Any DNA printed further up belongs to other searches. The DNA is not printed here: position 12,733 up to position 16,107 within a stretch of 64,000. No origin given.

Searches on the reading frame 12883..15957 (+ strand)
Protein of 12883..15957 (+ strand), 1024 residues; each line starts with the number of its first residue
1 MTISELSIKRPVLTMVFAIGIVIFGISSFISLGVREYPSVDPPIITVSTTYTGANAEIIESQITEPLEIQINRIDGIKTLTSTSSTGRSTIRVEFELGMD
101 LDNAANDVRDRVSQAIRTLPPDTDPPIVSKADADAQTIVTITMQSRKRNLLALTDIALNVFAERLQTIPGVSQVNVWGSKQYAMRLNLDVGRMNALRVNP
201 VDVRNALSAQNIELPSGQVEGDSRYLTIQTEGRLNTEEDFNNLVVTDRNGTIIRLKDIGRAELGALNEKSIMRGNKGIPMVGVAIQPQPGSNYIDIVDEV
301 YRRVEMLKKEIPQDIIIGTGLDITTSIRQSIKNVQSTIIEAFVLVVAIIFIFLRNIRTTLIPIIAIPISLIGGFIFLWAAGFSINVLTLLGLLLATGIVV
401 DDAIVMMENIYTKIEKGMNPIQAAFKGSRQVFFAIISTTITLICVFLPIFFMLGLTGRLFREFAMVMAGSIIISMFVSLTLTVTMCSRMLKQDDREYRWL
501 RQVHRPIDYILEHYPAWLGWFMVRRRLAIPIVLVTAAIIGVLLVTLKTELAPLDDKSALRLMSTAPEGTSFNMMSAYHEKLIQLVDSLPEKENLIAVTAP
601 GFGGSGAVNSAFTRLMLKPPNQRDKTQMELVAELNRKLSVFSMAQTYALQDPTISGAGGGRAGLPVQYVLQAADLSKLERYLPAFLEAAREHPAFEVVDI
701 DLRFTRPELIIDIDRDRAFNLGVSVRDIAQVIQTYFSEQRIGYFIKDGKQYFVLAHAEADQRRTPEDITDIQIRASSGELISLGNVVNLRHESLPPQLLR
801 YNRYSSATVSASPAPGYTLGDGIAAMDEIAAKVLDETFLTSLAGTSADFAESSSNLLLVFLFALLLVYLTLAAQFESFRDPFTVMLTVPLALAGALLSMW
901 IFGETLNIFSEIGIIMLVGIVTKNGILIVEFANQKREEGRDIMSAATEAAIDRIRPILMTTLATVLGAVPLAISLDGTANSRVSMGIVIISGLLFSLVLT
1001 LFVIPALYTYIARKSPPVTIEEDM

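Call 17: search_protein_families(library=pfam, proteins=[window:12883-15957:+])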
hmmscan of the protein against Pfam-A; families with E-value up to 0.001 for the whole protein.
window:12883-15957:+ (1024 aa): 2 families
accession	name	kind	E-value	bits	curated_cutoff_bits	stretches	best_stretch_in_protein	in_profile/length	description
PF00873.25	ACR_tran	-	2.6e-284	946.2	28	1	3-1011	1-1020/1021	AcrB/AcrD/AcrF family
PF03176.21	MMPL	-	1.2e-11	44.6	20.5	2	332-488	143-304/333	MMPL family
